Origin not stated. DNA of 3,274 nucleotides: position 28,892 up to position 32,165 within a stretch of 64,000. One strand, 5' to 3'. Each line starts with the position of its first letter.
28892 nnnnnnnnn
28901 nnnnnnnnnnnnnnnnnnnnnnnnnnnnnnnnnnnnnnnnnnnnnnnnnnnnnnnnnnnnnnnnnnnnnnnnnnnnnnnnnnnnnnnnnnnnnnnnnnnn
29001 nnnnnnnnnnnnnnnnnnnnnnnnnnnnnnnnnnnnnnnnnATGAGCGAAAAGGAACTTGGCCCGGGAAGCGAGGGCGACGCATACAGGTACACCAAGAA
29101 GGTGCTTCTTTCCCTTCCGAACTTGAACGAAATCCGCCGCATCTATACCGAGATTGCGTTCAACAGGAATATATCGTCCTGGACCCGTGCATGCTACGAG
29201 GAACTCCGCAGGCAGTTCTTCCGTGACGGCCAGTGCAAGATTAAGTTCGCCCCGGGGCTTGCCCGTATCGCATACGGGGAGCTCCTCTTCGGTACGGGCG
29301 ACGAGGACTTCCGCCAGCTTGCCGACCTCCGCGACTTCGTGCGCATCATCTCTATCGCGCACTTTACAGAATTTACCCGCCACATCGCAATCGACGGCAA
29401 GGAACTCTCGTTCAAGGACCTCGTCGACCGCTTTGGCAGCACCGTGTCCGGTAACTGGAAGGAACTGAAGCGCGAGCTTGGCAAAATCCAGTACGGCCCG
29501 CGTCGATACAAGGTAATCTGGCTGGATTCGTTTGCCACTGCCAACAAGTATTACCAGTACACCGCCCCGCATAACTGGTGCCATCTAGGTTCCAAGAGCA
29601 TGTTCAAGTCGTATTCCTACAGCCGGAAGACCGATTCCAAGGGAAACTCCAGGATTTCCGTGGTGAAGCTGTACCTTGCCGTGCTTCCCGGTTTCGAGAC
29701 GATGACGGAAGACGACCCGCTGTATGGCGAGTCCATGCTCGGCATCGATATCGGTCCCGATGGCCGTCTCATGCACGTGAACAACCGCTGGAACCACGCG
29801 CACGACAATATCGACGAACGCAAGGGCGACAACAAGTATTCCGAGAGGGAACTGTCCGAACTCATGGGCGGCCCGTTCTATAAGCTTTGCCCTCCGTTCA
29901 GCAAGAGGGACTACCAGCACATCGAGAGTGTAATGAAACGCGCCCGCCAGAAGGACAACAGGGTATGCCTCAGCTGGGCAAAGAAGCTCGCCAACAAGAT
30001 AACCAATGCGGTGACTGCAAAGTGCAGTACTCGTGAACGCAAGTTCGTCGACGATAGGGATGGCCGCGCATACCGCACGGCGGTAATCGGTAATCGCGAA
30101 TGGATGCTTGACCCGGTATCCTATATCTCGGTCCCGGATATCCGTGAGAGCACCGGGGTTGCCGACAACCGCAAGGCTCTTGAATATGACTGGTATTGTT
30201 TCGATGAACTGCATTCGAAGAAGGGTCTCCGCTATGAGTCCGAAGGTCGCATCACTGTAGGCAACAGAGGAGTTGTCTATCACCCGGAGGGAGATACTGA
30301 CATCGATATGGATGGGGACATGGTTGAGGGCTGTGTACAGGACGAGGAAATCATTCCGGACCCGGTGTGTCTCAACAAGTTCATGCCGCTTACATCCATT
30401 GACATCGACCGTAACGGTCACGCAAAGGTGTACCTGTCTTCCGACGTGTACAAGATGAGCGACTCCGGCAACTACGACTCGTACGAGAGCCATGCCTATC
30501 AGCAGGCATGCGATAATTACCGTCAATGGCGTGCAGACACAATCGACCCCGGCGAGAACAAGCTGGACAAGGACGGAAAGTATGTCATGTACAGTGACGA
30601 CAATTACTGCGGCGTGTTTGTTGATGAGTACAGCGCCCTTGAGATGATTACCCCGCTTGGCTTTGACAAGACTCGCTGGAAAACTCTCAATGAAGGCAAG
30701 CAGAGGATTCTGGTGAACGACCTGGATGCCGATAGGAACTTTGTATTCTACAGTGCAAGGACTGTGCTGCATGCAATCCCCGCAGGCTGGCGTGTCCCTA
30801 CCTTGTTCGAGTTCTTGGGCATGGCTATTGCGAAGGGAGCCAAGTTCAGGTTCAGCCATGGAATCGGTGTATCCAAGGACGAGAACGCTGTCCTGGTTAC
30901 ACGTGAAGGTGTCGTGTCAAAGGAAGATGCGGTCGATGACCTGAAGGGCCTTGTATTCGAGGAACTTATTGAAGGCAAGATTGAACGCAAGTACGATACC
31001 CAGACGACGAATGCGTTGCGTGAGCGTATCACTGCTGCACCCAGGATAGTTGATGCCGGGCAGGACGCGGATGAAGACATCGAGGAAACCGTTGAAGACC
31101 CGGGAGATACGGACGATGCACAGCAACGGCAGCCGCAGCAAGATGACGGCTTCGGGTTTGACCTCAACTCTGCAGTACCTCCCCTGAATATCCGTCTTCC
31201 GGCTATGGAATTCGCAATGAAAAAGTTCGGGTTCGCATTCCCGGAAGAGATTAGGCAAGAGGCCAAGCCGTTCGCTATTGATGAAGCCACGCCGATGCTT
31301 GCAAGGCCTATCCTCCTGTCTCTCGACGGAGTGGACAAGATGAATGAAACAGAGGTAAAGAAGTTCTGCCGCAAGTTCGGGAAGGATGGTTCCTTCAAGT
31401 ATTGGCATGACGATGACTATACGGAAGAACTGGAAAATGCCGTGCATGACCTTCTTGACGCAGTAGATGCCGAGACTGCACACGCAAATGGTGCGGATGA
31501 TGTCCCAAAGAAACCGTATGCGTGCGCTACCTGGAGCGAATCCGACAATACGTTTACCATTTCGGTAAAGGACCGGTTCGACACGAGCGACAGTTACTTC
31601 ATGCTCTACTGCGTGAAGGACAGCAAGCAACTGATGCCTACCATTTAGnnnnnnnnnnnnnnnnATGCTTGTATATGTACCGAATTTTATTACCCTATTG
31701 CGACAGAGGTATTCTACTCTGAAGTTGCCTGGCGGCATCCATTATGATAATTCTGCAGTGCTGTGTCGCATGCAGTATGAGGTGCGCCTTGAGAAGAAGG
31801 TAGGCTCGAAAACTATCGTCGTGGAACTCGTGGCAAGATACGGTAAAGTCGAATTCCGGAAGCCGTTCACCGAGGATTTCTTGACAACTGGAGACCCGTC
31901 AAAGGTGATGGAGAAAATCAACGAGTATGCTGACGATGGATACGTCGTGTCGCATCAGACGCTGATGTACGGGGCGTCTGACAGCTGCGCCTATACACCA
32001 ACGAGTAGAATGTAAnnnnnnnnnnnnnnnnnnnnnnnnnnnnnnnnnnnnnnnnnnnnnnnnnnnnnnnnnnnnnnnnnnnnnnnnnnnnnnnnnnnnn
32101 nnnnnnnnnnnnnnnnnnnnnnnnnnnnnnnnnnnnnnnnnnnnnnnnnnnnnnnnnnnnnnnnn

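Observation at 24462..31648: Two paralogous FISUMP-domain proteins bracketing ligA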

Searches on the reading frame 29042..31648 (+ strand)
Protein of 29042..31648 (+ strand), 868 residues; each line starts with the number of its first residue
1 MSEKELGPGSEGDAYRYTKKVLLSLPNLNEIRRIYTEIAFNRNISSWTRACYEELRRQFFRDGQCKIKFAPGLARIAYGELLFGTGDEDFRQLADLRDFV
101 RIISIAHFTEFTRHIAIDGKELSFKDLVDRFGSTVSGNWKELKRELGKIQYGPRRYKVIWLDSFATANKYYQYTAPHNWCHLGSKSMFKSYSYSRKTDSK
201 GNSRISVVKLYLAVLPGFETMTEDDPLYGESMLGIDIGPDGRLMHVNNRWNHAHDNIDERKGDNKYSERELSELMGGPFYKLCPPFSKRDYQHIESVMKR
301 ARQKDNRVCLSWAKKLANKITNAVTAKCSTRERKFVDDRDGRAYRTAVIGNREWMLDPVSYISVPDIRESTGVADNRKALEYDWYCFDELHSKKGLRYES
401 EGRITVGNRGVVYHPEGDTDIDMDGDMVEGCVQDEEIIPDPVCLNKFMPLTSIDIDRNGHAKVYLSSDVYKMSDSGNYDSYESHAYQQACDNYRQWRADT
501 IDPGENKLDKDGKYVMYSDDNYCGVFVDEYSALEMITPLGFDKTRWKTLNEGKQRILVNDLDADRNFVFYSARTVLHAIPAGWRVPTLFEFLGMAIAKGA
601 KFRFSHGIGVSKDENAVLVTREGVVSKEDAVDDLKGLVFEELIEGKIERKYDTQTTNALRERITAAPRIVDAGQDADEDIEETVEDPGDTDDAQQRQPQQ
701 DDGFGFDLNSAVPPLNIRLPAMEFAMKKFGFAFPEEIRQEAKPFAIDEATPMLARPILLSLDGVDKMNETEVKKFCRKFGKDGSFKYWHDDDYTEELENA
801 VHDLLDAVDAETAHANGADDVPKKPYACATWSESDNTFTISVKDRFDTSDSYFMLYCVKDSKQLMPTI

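Call 4: search_protein_families(library=ncbifam, proteins=[window:29042-31645:+], max_evalue=1)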
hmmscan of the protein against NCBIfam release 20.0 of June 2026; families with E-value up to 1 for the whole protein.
window:29042-31645:+ (868 aa): 1 family
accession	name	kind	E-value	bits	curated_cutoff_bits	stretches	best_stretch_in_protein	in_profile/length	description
TIGR02145.1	Fib_succ_major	domain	4.4e-09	37.3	41.65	1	334-363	1-30/176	FISUMP domain-containing protein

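Call 5: search_protein_families(library=pfam, proteins=[window:29042-31645:+], max_evalue=1)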
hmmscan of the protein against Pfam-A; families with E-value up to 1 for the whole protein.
window:29042-31645:+ (868 aa): 1 family
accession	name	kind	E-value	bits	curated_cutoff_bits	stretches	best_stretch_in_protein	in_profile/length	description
PF10309.14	NCBP3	-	0.08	13.2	28.9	1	755-782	2-29/59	Nuclear cap-binding protein subunit 3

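Call 6: search_protein_families(library=phrogs, proteins=[window:29042-31645:+], max_evalue=0.01)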
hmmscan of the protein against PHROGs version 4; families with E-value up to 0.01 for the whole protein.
window:29042-31645:+ (868 aa): 0 families

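Call 28: find_encoding_contigs(protein=window:29042-31648:+, flank=10000, max_places=4)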
Protein window:29042-31648:+ (868 aa): 3 contigs read that carry it; 2 places shown.
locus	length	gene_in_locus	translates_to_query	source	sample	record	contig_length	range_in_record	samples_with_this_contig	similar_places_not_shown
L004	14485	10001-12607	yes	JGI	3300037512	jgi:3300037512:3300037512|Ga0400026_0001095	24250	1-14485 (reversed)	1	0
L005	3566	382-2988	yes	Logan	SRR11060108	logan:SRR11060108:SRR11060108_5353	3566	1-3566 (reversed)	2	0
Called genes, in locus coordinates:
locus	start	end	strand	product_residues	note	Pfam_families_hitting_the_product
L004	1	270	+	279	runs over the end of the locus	-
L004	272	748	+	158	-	-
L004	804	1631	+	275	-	-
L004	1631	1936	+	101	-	-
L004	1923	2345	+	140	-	-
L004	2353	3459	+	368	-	-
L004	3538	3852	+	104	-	-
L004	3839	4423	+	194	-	-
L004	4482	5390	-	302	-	PF01734:Patatin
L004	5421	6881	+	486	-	PF09603:Fib_succ_major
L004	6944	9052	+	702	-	PF22745:Nlig-Ia (weak), PF01653:DNA_ligase_aden, PF03120:OB_DNA_ligase, PF00533:BRCT (weak)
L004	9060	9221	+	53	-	-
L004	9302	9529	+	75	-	-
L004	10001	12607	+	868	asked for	-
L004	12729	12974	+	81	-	-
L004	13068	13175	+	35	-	-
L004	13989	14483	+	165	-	?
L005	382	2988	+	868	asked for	-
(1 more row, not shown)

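Call 105: search_protein_families(library=padloc, proteins=[window:29042-31645:+], max_evalue=0.01)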
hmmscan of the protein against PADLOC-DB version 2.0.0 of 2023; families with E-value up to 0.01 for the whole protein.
window:29042-31645:+ (868 aa): 0 families

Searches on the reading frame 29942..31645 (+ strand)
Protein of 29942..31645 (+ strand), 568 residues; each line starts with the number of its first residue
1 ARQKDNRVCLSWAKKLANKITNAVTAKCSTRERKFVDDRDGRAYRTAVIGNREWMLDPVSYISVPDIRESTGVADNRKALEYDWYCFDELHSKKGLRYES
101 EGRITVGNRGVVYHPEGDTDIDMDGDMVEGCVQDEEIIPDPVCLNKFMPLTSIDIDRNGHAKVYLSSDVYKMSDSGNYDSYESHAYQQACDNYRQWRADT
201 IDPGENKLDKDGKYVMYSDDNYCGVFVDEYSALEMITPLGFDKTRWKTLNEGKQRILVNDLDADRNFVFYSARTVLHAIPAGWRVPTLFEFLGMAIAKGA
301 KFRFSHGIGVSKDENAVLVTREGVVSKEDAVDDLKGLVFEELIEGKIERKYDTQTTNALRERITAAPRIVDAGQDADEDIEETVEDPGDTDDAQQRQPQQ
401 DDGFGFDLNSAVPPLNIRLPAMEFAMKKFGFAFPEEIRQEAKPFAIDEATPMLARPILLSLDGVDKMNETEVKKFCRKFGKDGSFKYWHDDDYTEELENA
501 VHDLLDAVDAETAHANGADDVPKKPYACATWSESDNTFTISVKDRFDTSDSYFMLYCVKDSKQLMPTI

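Call 30: find_homologous_proteins(query=window:29942-31645:+, max_evalue=0.001)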
Query window:29942-31645:+ (568 aa): 8 proteins with E <= 0.001 among 8000 candidates.
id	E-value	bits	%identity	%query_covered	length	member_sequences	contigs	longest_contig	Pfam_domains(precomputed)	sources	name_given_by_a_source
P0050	0.0e+0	1202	91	100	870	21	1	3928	-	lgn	-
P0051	0.0e+0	1202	92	100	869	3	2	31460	-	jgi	jgi:hypothetical protein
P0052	0.0e+0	1112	87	100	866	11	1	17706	-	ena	-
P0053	0.0e+0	1107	85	100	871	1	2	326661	-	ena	-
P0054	0.0e+0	1067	80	100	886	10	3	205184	-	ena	-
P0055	2.6e-276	936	90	79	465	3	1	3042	-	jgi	jgi:hypothetical protein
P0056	5.2e-195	667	53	100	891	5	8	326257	-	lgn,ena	-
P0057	4.4e-89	317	37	99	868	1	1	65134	-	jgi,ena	-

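Call 31: find_encoding_contigs(protein=P0056, flank=10000, max_places=2)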
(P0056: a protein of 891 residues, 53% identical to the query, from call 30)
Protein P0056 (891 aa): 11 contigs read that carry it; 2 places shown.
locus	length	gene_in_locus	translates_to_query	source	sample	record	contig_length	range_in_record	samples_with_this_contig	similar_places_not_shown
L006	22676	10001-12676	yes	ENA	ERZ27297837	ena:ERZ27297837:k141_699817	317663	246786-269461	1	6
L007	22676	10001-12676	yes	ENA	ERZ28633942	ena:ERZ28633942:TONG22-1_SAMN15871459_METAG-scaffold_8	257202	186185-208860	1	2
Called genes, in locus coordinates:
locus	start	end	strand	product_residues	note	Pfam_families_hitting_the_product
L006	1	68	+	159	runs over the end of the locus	-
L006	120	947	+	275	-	-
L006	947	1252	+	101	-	-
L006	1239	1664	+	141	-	-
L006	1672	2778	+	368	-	-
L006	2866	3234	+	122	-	-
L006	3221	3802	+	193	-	-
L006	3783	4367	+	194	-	PF00583:Acetyltransf_1, PF13508:Acetyltransf_7 (weak)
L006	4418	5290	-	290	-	PF01734:Patatin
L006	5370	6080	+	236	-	PF09603:Fib_succ_major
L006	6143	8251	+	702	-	PF22745:Nlig-Ia (weak), PF01653:DNA_ligase_aden, PF03120:OB_DNA_ligase, PF00533:BRCT (faint)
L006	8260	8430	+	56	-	-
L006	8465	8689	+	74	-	-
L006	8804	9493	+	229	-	-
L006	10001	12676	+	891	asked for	-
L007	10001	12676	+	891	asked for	-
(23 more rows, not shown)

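Call 32: find_encoding_contigs(protein=P0057, flank=10000, max_places=2)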
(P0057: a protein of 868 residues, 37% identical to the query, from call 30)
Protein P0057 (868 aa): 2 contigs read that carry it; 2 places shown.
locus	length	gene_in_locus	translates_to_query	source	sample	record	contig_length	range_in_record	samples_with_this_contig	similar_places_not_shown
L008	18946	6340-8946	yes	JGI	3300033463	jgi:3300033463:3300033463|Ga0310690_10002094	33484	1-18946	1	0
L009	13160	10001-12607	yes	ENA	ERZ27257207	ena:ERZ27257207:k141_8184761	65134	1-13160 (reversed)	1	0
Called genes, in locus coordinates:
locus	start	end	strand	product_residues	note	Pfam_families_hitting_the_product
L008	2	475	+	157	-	?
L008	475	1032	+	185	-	PF00583:Acetyltransf_1, PF13673:Acetyltransf_10 (weak), PF08445:FR47, PF13508:Acetyltransf_7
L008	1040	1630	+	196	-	PF00583:Acetyltransf_1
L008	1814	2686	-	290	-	PF01734:Patatin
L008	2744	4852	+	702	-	PF22745:Nlig-Ia, PF01653:DNA_ligase_aden, PF03120:OB_DNA_ligase, PF00533:BRCT (faint)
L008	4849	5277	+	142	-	-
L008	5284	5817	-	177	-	PF01510:Amidase_2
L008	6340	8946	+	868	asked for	-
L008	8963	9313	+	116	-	-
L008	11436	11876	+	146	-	PF01981:PTH2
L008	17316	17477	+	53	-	-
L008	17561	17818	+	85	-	PF00550:PP-binding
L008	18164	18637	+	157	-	PF13671:AAA_33, PF13207:AAA_17 (weak)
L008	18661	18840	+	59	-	-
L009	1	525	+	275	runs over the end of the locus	-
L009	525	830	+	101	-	-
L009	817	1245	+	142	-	-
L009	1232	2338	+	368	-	-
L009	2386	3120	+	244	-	PF01464:SLT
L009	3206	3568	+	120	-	-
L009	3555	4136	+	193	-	-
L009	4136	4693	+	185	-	PF00583:Acetyltransf_1, PF13673:Acetyltransf_10 (weak), PF08445:FR47, PF13508:Acetyltransf_7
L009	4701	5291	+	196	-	PF00583:Acetyltransf_1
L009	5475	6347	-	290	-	PF01734:Patatin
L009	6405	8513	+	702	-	PF22745:Nlig-Ia, PF01653:DNA_ligase_aden, PF03120:OB_DNA_ligase, PF00533:BRCT (faint)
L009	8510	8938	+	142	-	-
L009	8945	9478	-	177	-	PF01510:Amidase_2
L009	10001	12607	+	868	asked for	-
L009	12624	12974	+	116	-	-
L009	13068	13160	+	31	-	?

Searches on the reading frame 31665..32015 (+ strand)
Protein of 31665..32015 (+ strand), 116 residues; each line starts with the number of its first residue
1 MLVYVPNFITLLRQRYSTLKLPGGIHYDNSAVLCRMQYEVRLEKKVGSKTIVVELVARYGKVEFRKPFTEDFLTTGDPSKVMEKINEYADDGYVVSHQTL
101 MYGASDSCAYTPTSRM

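Call 6: search_protein_families(library=phrogs, proteins=[window:31665-32015:+], max_evalue=0.01)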
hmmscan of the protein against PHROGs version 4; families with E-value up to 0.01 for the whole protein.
window:31665-32015:+ (116 aa): 0 families

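Call 105: search_protein_families(library=padloc, proteins=[window:31665-32012:+], max_evalue=0.01)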
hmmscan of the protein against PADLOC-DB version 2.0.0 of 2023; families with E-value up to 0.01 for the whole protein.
window:31665-32012:+ (116 aa): 0 families
